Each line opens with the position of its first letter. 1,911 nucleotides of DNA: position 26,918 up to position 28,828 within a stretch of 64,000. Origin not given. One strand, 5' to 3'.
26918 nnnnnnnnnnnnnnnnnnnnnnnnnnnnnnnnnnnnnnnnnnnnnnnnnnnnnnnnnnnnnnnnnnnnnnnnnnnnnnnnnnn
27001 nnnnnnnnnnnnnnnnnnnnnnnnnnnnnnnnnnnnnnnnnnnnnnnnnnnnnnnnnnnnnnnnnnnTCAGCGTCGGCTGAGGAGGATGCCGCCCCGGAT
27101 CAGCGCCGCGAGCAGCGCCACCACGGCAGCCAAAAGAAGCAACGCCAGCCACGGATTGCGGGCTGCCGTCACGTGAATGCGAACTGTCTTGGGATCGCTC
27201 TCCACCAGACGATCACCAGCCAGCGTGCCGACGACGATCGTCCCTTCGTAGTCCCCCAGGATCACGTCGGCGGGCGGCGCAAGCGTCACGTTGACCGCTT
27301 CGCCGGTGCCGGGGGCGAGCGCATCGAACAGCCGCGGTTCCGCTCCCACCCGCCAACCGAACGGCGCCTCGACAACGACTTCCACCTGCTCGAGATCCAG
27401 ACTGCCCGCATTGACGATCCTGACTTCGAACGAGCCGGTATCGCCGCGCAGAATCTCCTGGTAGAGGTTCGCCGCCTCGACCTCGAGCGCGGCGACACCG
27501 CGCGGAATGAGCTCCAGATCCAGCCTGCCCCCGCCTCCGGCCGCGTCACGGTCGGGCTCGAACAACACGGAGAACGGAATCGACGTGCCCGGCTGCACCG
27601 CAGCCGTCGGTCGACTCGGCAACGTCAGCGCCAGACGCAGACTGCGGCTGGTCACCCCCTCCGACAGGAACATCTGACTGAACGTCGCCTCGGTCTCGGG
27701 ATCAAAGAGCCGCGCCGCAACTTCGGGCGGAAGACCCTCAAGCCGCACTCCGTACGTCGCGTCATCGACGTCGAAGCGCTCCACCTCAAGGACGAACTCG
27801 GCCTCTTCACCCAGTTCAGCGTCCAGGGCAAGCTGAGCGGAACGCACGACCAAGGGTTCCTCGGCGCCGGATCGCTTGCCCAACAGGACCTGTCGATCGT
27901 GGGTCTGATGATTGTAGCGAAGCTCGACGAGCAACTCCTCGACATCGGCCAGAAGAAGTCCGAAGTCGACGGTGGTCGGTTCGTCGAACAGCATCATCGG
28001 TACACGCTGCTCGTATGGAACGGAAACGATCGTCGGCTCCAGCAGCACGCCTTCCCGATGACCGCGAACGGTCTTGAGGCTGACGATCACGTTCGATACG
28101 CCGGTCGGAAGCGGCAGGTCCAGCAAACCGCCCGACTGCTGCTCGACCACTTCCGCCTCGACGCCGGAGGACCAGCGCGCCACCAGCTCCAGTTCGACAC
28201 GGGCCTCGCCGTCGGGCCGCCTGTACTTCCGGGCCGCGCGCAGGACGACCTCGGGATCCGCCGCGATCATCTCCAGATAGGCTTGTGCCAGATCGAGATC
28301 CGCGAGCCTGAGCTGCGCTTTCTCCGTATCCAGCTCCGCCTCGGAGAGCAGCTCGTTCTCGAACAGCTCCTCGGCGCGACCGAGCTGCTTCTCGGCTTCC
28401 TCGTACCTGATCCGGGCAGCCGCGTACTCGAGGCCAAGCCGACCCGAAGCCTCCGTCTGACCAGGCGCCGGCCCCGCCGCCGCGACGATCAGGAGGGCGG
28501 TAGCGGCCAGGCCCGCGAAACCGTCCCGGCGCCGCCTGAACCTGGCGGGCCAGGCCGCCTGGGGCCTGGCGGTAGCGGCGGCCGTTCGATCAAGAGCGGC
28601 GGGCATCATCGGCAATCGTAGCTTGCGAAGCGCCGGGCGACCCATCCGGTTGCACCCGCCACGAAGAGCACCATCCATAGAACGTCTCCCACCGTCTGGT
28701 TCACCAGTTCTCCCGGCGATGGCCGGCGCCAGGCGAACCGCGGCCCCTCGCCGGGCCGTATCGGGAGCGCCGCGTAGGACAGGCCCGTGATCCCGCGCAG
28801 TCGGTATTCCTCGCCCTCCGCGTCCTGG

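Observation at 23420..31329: Uncharacterised ABC-2-type exporter module (two DUF3526-like permeases, an ATPase and a periplasmic coiled-coil/beta-sandwich protein) present as two paralogous loci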

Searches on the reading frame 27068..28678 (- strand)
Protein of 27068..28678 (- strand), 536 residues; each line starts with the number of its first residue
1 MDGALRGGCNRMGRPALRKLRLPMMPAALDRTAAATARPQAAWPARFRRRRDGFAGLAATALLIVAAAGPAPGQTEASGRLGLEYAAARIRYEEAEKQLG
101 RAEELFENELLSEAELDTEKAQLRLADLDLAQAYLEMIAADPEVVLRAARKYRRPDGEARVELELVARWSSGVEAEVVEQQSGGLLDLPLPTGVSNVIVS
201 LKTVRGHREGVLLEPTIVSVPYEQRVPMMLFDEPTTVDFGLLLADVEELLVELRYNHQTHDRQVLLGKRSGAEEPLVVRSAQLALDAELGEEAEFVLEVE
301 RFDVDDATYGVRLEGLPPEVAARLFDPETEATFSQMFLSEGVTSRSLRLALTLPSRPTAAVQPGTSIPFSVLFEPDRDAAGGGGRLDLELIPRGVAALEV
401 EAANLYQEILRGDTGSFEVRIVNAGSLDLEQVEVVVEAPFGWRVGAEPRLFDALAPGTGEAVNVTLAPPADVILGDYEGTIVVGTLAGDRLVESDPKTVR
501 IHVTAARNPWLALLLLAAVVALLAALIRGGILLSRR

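Call 4: search_protein_families(library=pfam, proteins=[window:27068-28678:-], max_evalue=0.1)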
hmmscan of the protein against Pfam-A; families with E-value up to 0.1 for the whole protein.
window:27068-28678:- (536 aa): 1 family
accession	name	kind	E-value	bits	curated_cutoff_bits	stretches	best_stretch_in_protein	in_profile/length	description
PF10633.15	NPCBM_assoc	-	2.8e-11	43.9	24.4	1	411-482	3-74/78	NPCBM-associated, NEW3 domain of alpha-galactosidase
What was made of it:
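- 27068..28609 (-): B3, adaptor-like protein (512/513 aa): probable signal peptide, alpha-hairpin, about four beta-sandwiches including NEW3, C-terminal TM. Pfam NEW3 at 2.8e-11 (call 4).
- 27233..27448 (-): NEW3/NPCBM_assoc beta-sandwich domain of B3. Pfam PF10633, 43.9 bits against a cut-off of 24.4 (call 4).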

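Call 5: search_protein_families(library=ncbifam, proteins=[window:27068-28678:-], max_evalue=0.1)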
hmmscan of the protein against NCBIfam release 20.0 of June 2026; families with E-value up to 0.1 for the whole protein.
window:27068-28678:- (536 aa): 3 families
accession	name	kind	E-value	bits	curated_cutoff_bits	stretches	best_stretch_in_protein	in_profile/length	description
TIGR01730.1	RND_mfp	subfamily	9.4e-06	24.8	94.9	1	84-133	72-121/322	efflux RND transporter periplasmic adaptor subunit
TIGR00998.1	8a0101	subfamily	0.055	12.4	390.8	1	84-146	116-178/334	EmrA/EmrK family multidrug efflux transporter periplasmic adaptor subunit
TIGR00999.1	8a0102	subfamily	0.091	11.9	319.3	0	84-133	28-77/271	CzcB/NccB family metal efflux transporter periplasmic adaptor subunit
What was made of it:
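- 28262..28456 (-): B3 alpha-hairpin (residues 51-115), homologous to the hairpins of periplasmic adaptor proteins. NCBIfam RND_mfp at 9.4e-6 (call 5).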

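Call 14: find_homologous_proteins(query=window:27068-28606:-)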
Query window:27068-28606:- (512 aa): 20 proteins with E <= 0.001 among 8000 candidates.
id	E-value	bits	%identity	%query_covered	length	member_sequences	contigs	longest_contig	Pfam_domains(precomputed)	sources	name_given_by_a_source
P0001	0.0e+0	1063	99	100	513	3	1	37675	PF10633.16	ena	-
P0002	6.2e-155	535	57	89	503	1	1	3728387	PF10633.16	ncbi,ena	-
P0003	1.6e-151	524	56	92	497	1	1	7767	PF10633.16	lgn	-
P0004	5.0e-151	522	54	91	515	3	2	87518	PF10633.16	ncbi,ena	-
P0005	5.4e-151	522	56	92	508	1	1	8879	PF10633.16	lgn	-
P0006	7.6e-150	518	54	95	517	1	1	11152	PF10633.16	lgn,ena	-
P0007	9.0e-149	514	56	89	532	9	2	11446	PF10633.16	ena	-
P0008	4.0e-148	512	53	95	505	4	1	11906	PF10633.16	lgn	-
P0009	1.6e-147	510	56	89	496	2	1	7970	PF10633.16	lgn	-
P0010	8.1e-147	508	55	92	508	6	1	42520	PF10633.16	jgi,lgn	-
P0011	1.8e-129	451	48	96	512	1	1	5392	PF10633.16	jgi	-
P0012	7.9e-125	436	47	95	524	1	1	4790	PF10633.16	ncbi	-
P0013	1.2e-123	432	87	48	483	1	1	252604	-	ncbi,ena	-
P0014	3.7e-101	357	58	61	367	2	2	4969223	-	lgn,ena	-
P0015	8.1e-47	178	30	94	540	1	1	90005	PF10633.16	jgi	jgi:hypothetical protein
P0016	1.4e-45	174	30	92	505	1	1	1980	PF10633.16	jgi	jgi:hypothetical protein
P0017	2.5e-43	167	29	87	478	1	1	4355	PF10633.16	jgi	jgi:hypothetical protein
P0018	8.6e-43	165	29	92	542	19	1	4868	PF10633.16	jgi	jgi:hypothetical protein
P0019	5.1e-42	162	30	92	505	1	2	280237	PF10633.16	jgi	jgi:hypothetical protein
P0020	6.9e-42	162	30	87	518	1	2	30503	PF10633.16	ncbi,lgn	-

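Call 15: find_encoding_contigs(protein=P0002, flank=10000, max_places=2)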
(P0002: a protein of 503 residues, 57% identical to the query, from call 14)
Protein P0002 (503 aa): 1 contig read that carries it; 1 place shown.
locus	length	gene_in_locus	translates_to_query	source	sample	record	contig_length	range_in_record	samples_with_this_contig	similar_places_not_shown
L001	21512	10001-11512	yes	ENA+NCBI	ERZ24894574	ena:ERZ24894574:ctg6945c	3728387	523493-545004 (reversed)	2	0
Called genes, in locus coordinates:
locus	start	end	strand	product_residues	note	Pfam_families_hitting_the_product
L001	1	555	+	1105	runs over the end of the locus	PF00873:ACR_tran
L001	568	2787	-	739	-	PF23500:DUF7133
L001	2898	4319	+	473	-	PF01566:Nramp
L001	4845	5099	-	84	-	-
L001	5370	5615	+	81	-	-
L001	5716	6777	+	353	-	-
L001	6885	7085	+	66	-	-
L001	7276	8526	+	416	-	PF12679:ABC2_membrane_2, PF01061:ABC2_membrane (weak), PF12698:ABC2_membrane_3, PF12040:DUF3526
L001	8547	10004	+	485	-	PF12679:ABC2_membrane_2, PF10920:DUF2705 (weak), PF12698:ABC2_membrane_3 (weak), PF12040:DUF3526 (faint)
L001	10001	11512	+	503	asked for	PF10633:NPCBM_assoc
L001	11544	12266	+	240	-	PF00005:ABC_tran, PF13304:AAA_21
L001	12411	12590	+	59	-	-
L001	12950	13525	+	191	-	-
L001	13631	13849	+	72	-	-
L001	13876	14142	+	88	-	PF23310:TPR_27 (faint), PF08238:Sel1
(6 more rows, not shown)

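Call 16: find_encoding_contigs(protein=P0019, flank=10000, max_places=2)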
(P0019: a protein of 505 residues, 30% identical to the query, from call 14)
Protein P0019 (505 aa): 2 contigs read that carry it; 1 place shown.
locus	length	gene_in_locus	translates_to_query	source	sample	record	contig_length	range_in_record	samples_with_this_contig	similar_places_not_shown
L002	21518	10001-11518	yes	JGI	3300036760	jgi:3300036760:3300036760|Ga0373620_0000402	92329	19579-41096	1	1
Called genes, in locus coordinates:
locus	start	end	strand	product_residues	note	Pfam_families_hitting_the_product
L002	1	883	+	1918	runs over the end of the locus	PF00989:PAS, PF08448:PAS_4, PF13188:PAS_8, PF13426:PAS_9, PF00989:PAS, PF08448:PAS_4, PF13426:PAS_9, PF00989:PAS, +21 more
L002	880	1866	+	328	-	PF00072:Response_reg, PF00990:GGDEF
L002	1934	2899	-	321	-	PF02746:MR_MLE_N, PF13378:MR_MLE_C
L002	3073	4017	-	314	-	PF06347:SH3_4 (faint), PF08239:SH3_3, PF18348:SH3_16, PF23795:SH3_YKFC_2nd (faint), PF00877:NLPC_P60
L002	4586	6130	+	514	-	PF03629:SASA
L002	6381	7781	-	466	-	PF12679:ABC2_membrane_2, PF12040:DUF3526 (faint), PF12698:ABC2_membrane_3 (weak)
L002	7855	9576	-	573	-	PF12679:ABC2_membrane_2, PF12698:ABC2_membrane_3, PF12040:DUF3526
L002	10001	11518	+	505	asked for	PF10633:NPCBM_assoc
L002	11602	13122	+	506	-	PF12679:ABC2_membrane_2, PF12698:ABC2_membrane_3 (weak)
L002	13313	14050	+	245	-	PF00005:ABC_tran, PF13304:AAA_21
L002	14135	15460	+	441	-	PF12679:ABC2_membrane_2, PF10920:DUF2705 (weak), PF12698:ABC2_membrane_3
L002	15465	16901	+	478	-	PF12679:ABC2_membrane_2, PF12698:ABC2_membrane_3 (weak)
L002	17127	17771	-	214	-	PF02411:MerT (weak)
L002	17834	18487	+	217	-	PF04343:DUF488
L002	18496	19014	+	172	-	PF04343:DUF488, PF22751:DUF488-N3a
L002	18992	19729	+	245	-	-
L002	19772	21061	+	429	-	PF08392:FAE1_CUT1_RppA (weak), PF08545:ACP_syn_III, PF08541:ACP_syn_III_C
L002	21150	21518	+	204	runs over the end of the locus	PF00440:TetR_N, PF17932:TetR_C_24 (weak)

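Call 17: find_encoding_contigs(protein=P0013, flank=10000, max_places=2)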
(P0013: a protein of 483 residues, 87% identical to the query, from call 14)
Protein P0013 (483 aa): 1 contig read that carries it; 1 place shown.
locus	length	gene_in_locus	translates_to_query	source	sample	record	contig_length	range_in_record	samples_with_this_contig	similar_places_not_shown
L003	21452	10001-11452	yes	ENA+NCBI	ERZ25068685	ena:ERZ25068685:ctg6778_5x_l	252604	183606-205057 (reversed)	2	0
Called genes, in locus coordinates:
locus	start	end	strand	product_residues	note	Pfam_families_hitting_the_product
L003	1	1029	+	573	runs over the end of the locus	PF13167:GTP-bdg_N, PF16360:GTP-bdg_M, PF13191:AAA_16 (weak), PF00025:Arf (faint), PF01926:MMR_HSR1, PF02421:FeoB_N (weak), PF00350:Dynamin_N (faint)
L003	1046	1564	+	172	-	PF13899:Thioredoxin_7, PF00085:Thioredoxin (weak), PF13098:Thioredoxin_2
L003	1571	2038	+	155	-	PF04134:DCC1-like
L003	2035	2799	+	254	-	PF17837:4PPT_N, PF01648:ACPS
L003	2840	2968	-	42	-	-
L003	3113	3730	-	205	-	-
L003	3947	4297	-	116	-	-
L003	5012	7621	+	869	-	-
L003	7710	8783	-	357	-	PF01902:Diphthami_syn_2_N (weak), PF12833:HTH_18, PF00165:HTH_AraC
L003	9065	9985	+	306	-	-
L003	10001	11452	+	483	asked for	-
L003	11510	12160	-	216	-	-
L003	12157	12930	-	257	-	-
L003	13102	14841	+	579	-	-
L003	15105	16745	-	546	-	PF00118:Cpn60_TCP1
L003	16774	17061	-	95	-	PF00166:Cpn10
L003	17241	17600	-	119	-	-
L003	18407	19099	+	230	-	PF05193:Peptidase_M16_C (faint)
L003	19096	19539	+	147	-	-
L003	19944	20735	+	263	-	PF05193:Peptidase_M16_C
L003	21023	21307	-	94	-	-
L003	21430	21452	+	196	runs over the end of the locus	PF01235:Na_Ala_symp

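Call 19: find_related_loci(query=window:27068-28606:-, collection=genome_contigs, flank=10000)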
Query window:27068-28606:- (512 aa) in genome_contigs; peptide patterns used: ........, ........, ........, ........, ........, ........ (x = any residue, [..] = any of these).
206 stretches matched a pattern; 1 encode a relative of the query (tblastn E <= 1e-3); 1 distinct loci.
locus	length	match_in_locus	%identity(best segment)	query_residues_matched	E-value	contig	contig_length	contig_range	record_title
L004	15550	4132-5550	55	40-512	5e-148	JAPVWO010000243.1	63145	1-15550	MAG: Candidatus Multivorans thiocomprendens isolate r_rhhh15 Seq243, whole genome shotgun sequence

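Call 28: search_solved_structures(query=A1, max_evalue=1)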
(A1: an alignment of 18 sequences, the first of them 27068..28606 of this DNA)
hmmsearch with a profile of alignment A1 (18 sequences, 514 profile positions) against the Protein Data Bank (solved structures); distinct sequences matched with E-value up to 1: 3.
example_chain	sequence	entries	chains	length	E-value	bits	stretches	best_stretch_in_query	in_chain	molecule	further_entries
6vej_P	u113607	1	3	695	0.0024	19.5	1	51-105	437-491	Probable Resistance-Nodulation-Cell Division (RND) efflux membrane fusion protein,Probable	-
9fyn_A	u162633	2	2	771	0.18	13.3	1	392-446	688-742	lacto-n-biosidase GH20 | TrpyGH20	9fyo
3lnn_A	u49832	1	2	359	0.27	12.7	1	49-109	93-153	Membrane fusion protein (MFP) heavy metal cation efflux ZneB (CzcB-like)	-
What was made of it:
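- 28262..28456 (-): Whole-protein profile hits TriAB 6vej at 0.0024 (call 28).
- TriAB at 0.0024 with the whole-protein profile (call 28).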

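Call 35: predict_structure(alignment_id=A1)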
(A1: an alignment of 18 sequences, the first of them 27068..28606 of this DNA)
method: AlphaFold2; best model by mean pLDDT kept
length: 512 residues; sequences in the alignment: 18
mean_pLDDT: 80.6   pTM: 0.45
mean pLDDT of the five models: 80.6, 79.5, 79.1, 78.5, 77.9
residues with pLDDT >= 90: 205; 70-90: 200; 50-70: 51; < 50: 56
segments of 3 or more residues with pLDDT < 50: 1-27, 43-51, 149-153, 155-161, 244-249
pLDDT, mean of each block of 10 residues (from residue 1): 38 37 49 64 44 71 91 95 93 94 88 78 80 84 70 48 66 88 58 85 88 87 83 81 50 82 92 81 84 93 84 77 93 89 91 66 91 91 91 94 90 93 92 93 92 95 86 94 82 94 92 76
secondary structure, 60 per line:
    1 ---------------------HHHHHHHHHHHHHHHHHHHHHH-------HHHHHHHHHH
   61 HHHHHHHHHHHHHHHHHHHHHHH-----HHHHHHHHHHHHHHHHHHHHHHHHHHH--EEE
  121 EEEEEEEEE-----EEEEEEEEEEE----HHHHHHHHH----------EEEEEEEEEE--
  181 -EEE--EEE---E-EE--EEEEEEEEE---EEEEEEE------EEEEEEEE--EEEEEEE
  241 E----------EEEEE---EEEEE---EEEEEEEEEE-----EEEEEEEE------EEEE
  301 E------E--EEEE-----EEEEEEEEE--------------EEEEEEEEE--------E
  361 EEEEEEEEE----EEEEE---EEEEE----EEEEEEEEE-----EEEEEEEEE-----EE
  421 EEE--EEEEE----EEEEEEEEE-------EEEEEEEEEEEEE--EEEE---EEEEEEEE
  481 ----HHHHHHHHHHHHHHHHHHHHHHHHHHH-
elements in order: H22-43 H51-83 H89-115 E118-129 E135-145 H150-158 E169-178 E182-184 E187-189 E199-207 E211-217 E224-231 E234-241 E252-256 E260-264 E268-277 E283-290 E297-301 E311-314 E320-328 E343-351 E360-369 E374-378 E382-386 E391-399 E405-413 E419-423 E426-430 E435-443 E451-463 E466-469 E473-480 H485-511
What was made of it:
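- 27068..28609 (-): AF2 pLDDT 80.6 with the listed secondary structure (call 35).
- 27074..27154 (-): C-terminal transmembrane anchor of B3, ending in the conserved ...L(S/T)RR. AF2 helix 485-511 (call 35).
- The inter-domain arrangement of the B3 model is uncertain (pTM 0.45, call 35).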

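Call 40: find_encoding_contigs(protein=P0004, flank=8000, max_places=1)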
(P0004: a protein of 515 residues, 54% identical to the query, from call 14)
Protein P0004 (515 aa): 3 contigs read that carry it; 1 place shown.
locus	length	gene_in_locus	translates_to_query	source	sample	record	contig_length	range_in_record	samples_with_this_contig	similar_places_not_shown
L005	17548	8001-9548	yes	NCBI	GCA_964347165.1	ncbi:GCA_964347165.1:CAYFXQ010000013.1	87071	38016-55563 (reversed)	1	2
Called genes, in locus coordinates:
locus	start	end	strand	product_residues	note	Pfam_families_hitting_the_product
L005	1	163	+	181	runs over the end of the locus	PF00156:Pribosyltran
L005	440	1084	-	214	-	-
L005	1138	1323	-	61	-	PF02416:TatA_B_E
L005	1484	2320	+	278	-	PF09976:TPR_21 (faint), PF07719:TPR_2 (faint), PF13428:TPR_14 (faint), PF13174:TPR_6 (weak)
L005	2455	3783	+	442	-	PF02885:Glycos_trans_3N, PF00591:Glycos_transf_3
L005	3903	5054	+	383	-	-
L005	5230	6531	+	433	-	PF12679:ABC2_membrane_2, PF01061:ABC2_membrane (weak), PF12698:ABC2_membrane_3, PF12040:DUF3526 (weak)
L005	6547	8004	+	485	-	PF12679:ABC2_membrane_2, PF12040:DUF3526 (weak)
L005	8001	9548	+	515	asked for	PF10633:NPCBM_assoc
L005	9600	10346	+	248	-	PF00005:ABC_tran, PF13304:AAA_21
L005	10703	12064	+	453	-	PF00994:MoCF_biosynth, PF18146:CinA_KH, PF02464:CinA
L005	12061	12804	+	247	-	-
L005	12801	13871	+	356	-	PF01210:NAD_Gly3P_dh_N, PF07479:NAD_Gly3P_dh_C, PF20618:GPD_NAD_C_bact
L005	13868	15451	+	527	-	PF00117:GATase, PF07722:Peptidase_C26, PF02540:NAD_synthase (faint), PF00958:GMP_synt_C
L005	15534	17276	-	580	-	-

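Call 41: find_encoding_contigs(protein=P0010, flank=8000, max_places=1)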
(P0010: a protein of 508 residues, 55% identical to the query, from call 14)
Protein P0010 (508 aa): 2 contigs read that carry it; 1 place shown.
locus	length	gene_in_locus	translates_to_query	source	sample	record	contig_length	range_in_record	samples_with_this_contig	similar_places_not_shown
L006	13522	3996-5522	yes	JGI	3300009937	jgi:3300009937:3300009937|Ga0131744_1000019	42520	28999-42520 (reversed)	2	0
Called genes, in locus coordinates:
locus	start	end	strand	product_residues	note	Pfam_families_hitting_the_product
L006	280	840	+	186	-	-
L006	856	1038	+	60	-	-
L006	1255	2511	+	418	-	PF12679:ABC2_membrane_2, PF01061:ABC2_membrane (faint), PF12698:ABC2_membrane_3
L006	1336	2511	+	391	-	PF12679:ABC2_membrane_2, PF01061:ABC2_membrane (faint), PF12698:ABC2_membrane_3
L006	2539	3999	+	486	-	PF12679:ABC2_membrane_2, PF12040:DUF3526 (faint)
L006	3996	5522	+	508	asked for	PF10633:NPCBM_assoc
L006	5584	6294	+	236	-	PF00005:ABC_tran, PF13304:AAA_21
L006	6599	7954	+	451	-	PF07690:MFS_1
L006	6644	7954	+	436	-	PF07690:MFS_1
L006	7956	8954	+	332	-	-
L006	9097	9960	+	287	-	PF09130:DUF1932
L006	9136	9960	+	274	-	PF09130:DUF1932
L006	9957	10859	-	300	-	PF12833:HTH_18, PF00165:HTH_AraC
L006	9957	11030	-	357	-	PF01902:Diphthami_syn_2_N, PF12833:HTH_18, PF00165:HTH_AraC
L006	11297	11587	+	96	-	-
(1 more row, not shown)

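Call 42: find_encoding_contigs(protein=P0015, flank=8000, max_places=1)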
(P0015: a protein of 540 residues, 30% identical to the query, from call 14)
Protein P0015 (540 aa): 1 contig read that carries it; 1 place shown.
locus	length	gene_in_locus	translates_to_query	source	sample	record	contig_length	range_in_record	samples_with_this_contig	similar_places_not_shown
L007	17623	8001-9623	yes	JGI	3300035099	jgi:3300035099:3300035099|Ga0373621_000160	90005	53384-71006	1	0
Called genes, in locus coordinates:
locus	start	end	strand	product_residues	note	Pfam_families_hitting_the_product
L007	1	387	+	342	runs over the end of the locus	PF00294:PfkB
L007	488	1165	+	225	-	PF01081:Aldolase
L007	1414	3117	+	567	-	PF12679:ABC2_membrane_2, PF12698:ABC2_membrane_3, PF10920:DUF2705 (weak), PF12040:DUF3526 (weak)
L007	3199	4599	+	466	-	PF12679:ABC2_membrane_2, PF12698:ABC2_membrane_3 (weak), PF10920:DUF2705 (faint)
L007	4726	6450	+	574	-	PF12679:ABC2_membrane_2, PF12698:ABC2_membrane_3, PF10920:DUF2705 (weak), PF12730:ABC2_membrane_4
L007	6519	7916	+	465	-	PF12679:ABC2_membrane_2, PF12698:ABC2_membrane_3, PF10920:DUF2705 (weak)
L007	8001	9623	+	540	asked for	PF10633:NPCBM_assoc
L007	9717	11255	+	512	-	PF12679:ABC2_membrane_2, PF10920:DUF2705, PF12730:ABC2_membrane_4 (weak), PF12698:ABC2_membrane_3 (weak), PF12040:DUF3526 (weak)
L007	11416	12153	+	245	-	PF00005:ABC_tran, PF13304:AAA_21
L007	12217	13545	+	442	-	PF12679:ABC2_membrane_2, PF10920:DUF2705 (weak), PF12698:ABC2_membrane_3, PF12730:ABC2_membrane_4 (weak)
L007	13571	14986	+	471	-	PF12679:ABC2_membrane_2, PF12040:DUF3526 (weak)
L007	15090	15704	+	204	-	PF00440:TetR_N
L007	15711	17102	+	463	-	PF02321:OEP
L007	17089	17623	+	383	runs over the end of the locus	PF25917:BSH_RND (weak), PF25944:Beta-barrel_RND (faint), PF25973:BSH_CzcB, PF25954:Beta-barrel_RND_2, PF25967:RND-MFP_C, PF25989:YknX_C, PF25975:CzcB_C (weak)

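Call 45: search_protein_representatives(alignment_id=A1)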
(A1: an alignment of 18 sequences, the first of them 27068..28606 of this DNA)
Query: 18 sequences, 514 profile positions. Proteins with E-value up to 0.001 (for the whole library): 1876; up to 1e-10: 661; up to 1e-30: 237. The best 150 are listed.
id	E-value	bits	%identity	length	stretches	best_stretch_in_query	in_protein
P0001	3.5e-211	718.4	-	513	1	4-514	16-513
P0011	3.2e-210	715.3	-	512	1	20-514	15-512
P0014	4.4e-141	487.2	-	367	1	32-372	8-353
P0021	2.2e-138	478.2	-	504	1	18-514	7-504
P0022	6.3e-136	470.1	-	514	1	19-514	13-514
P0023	6.7e-135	466.8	-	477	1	27-514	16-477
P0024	1.6e-134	465.5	-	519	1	8-514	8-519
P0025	8.4e-130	450.0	-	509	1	47-514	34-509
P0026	1.6e-129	449.0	-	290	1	223-514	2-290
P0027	4.0e-125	434.5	-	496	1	34-514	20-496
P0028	3.7e-122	424.7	-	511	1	24-513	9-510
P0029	1.2e-119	416.5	-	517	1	40-514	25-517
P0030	4.3e-118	411.3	-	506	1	26-514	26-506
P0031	1.0e-117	410.1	-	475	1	48-514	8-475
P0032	1.5e-114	399.7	-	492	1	43-514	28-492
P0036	6.4e-108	377.7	-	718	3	181-514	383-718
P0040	1.1e-104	367.1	-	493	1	44-514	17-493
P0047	3.3e-102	358.9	-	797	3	115-514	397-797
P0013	4.1e-101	355.3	-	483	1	25-286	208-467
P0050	7.2e-101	354.5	-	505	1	31-514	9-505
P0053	4.3e-99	348.6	-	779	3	114-514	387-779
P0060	1.5e-94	333.6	-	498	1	38-514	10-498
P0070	1.9e-88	313.5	-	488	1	28-513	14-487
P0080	8.1e-84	298.2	-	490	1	49-514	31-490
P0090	1.7e-77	277.4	-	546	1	48-514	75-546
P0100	1.5e-75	270.9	-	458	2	185-514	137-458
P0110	3.2e-73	263.3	-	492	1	14-511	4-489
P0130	2.5e-67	243.8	-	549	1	19-514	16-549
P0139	3.8e-65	236.6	-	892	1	42-511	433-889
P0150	4.0e-60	220.1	-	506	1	32-514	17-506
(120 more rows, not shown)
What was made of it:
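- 27068..28609 (-): Family size: 1876 representatives at E<=1e-3 and 237 at <=1e-30 (call 45).
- Tried and rejected: It gave 20 hits (call 14) against 1876 with full HMMER (call 45).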
